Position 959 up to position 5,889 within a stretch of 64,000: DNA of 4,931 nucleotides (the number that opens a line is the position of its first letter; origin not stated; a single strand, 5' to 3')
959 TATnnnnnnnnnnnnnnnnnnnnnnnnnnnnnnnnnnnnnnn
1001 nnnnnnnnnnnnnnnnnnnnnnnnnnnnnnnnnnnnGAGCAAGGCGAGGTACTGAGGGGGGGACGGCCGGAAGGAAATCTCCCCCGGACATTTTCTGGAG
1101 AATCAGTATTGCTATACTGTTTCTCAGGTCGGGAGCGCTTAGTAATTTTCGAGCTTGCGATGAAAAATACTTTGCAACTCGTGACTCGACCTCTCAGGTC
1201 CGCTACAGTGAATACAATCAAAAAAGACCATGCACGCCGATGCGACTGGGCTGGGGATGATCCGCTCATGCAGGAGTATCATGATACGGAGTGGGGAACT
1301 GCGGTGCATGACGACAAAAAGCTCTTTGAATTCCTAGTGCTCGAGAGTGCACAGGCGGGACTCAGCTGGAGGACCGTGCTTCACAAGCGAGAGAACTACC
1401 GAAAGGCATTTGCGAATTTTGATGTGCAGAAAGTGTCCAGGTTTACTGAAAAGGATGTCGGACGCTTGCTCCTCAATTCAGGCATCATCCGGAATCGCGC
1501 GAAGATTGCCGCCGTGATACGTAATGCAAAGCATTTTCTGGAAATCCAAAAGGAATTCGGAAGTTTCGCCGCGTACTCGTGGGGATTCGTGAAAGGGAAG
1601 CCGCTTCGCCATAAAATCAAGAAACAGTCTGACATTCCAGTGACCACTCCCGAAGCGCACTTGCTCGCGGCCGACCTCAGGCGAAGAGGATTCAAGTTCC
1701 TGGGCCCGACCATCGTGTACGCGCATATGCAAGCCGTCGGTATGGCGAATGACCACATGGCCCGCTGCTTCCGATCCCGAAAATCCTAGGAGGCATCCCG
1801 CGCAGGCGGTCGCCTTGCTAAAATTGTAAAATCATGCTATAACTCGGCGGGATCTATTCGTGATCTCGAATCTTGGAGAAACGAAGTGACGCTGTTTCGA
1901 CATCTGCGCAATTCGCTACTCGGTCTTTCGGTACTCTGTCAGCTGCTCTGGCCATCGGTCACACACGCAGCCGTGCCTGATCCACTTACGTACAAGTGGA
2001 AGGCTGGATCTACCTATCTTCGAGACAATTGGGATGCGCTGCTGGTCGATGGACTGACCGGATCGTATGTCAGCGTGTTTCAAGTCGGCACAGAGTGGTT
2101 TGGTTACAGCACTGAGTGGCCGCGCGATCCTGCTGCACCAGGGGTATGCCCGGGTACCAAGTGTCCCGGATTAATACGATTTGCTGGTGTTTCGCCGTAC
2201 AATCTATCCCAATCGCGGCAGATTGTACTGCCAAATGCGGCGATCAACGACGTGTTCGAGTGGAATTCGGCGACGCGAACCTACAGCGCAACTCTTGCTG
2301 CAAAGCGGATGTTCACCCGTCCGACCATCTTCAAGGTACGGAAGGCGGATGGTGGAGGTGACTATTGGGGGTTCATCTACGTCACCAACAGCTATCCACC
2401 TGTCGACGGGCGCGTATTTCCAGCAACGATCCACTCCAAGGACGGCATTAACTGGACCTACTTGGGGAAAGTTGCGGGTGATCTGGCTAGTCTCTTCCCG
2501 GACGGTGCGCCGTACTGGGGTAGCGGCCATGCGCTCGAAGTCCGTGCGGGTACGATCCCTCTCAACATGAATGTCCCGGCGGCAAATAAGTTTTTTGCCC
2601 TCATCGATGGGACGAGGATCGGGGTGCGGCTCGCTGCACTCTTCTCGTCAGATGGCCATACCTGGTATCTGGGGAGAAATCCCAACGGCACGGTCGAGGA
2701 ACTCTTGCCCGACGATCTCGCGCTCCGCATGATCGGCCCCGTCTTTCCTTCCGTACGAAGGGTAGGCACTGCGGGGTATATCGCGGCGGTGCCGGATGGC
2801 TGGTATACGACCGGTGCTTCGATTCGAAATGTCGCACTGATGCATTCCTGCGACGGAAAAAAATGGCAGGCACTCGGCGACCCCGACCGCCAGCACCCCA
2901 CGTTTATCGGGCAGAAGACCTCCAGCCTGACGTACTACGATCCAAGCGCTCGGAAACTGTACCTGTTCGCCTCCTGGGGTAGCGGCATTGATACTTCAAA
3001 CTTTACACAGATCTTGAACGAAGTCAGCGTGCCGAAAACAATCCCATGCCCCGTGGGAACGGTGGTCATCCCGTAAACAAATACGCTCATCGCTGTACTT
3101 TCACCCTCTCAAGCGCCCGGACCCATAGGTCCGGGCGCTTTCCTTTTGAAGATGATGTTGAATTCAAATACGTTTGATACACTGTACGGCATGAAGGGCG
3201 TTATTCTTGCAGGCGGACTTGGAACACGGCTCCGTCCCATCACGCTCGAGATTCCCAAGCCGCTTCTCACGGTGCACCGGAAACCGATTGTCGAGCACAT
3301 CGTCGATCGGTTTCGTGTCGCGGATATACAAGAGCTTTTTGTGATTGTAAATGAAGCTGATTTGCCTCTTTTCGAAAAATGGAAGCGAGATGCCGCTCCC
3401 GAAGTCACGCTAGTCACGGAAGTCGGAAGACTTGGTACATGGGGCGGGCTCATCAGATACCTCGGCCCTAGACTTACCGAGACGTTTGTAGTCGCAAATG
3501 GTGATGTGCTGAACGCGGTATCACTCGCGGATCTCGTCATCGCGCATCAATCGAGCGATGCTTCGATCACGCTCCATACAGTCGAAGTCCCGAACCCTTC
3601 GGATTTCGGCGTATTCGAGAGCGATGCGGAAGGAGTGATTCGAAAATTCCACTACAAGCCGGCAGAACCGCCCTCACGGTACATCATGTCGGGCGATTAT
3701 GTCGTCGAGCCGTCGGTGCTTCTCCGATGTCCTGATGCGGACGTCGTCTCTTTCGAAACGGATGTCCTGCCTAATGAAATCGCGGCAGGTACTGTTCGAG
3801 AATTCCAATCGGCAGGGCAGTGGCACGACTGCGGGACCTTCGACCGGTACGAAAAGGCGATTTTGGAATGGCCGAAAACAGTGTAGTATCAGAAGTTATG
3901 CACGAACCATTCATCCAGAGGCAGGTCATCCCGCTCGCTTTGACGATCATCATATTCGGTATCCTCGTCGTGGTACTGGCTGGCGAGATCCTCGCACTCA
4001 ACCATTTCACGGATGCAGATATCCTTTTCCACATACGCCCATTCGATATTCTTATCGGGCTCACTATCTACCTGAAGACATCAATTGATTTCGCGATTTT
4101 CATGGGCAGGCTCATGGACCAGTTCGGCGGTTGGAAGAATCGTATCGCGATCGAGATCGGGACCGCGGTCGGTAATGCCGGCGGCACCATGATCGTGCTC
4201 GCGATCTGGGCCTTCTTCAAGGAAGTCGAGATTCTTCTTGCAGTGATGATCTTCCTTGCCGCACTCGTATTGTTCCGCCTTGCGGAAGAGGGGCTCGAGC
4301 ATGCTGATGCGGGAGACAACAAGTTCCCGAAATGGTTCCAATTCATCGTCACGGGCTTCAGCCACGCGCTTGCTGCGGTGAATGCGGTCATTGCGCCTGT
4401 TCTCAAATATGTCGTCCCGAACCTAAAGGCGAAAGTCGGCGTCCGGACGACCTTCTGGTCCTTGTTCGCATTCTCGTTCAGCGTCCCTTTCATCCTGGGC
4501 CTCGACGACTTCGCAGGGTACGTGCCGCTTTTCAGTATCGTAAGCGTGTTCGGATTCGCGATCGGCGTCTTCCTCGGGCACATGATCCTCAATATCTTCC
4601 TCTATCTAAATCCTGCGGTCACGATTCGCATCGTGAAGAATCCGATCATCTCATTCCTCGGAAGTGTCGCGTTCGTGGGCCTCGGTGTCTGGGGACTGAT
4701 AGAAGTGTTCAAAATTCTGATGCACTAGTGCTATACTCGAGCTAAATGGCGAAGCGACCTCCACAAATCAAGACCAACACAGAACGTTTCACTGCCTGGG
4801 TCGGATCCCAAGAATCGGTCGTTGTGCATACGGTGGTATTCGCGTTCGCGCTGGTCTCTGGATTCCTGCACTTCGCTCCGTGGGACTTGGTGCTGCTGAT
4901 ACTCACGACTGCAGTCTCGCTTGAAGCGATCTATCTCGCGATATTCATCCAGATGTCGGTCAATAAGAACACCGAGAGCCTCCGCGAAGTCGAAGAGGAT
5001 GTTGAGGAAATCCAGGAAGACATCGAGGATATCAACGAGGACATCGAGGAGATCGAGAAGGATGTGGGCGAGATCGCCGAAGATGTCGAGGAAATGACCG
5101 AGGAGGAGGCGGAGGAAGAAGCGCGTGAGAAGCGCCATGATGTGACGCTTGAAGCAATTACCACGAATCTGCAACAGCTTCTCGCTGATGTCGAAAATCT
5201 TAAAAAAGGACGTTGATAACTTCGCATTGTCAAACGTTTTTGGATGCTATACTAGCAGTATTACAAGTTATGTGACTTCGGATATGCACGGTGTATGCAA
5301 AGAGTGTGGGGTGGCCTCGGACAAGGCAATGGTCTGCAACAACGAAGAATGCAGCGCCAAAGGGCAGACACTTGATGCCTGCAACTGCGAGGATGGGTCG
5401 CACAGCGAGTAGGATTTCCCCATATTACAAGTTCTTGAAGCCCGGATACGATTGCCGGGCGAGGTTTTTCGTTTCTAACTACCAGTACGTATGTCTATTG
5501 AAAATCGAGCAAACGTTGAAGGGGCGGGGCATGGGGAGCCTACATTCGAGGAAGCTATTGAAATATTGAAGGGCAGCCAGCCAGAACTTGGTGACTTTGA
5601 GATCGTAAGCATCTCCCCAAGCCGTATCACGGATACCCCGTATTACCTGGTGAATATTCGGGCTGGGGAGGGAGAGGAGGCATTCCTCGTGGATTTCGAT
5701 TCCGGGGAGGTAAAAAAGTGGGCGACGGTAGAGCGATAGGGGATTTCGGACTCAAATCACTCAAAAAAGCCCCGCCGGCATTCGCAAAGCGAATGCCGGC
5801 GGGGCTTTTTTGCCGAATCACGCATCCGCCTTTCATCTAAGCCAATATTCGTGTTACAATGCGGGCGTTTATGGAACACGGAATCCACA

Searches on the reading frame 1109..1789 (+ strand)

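Call 29: search_protein_families(library=pfam, proteins=[window:1109-1789:+], max_evalue=0.001)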
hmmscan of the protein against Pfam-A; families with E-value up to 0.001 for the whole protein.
window:1109-1789:+ (226 aa): 1 family
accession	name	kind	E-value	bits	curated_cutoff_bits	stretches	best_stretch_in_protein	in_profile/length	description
PF03352.18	Adenine_glyco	-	5.6e-79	264.5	25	1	47-222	1-176/177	Methyladenine glycosylase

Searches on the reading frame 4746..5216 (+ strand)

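Call 3: search_protein_families(library=pfam, proteins=[window:4746-5216:+], max_evalue=1)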
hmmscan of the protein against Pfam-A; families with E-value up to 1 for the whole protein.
window:4746-5216:+ (156 aa): 64 families (the best 25 are shown)
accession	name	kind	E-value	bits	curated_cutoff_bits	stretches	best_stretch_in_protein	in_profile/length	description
PF06210.16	DUF1003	-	2.9e-06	27.8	27.4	1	20-116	2-98/103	Protein of unknown function (DUF1003)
PF05055.17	DUF677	-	6.3e-06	25.8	29.1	1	53-153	212-315/336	Protein of unknown function (DUF677)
PF06103.16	DUF948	-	1.4e-05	25.7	37.2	1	62-119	11-68/89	Bacterial protein of unknown function (DUF948)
PF06009.19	Laminin_II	-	0.00014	22.3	33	1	75-152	8-78/138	Laminin Domain II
PF04108.17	ATG17_like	-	0.00067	19.7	43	1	73-148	115-195/355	Autophagy protein ATG17-like domain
PF10211.14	Ax_dynein_light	-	0.0015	19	26.4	1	81-150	116-186/187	Axonemal dynein light chain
PF06419.17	COG6_N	-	0.0017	18.9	27.4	1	73-128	36-91/114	Conserved oligomeric complex COG6, N-terminal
PF00015.26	MCPsignal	-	0.0019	18.5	34.6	1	62-123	91-153/172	Methyl-accepting chemotaxis protein (MCP) signalling domain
PF07889.17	DUF1664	-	0.0039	17.7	34.6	1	70-119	73-122/124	Protein of unknown function (DUF1664)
PF05667.16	CCDC22_CC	-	0.0056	16.3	39.2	1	74-152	209-290/477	CCDC22 protein coiled-coil region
PF00804.31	Syntaxin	-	0.0063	16.8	26.7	1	79-153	4-78/157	Syntaxin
PF23067.1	MG280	-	0.0064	16.5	27.4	1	74-143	69-132/259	Uncharacterised protein MG280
PF04513.17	Baculo_PEP_C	-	0.0071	16.9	38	1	74-153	28-105/140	Baculovirus polyhedron envelope protein, PEP, C terminus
PF06785.16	UPF0242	-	0.008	16.7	33.5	1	52-150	41-142/194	Uncharacterised protein family (UPF0242) N-terminus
PF17561.7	TssO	-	0.0082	16.8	29.2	1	48-112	14-76/148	Type VI secretion system, TssO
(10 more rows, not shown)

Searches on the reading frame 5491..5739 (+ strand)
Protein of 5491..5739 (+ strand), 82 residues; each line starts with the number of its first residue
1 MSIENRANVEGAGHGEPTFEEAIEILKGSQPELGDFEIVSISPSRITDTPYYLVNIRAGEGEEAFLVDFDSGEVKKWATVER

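Call 3: search_protein_families(library=pfam, proteins=[window:5491-5739:+], max_evalue=1)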
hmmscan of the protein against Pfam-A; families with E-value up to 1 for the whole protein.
window:5491-5739:+ (82 aa): 1 family
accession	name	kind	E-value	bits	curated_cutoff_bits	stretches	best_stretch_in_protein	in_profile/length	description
PF03413.25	PepSY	-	0.00082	20.1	24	1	18-74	3-56/60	Peptidase propeptide and YPEB domain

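Call 75: search_protein_families(library=ncbifam, proteins=[window:5491-5739:+], max_evalue=0.01)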
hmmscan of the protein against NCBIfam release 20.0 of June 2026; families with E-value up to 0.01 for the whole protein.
window:5491-5739:+ (82 aa): 0 families
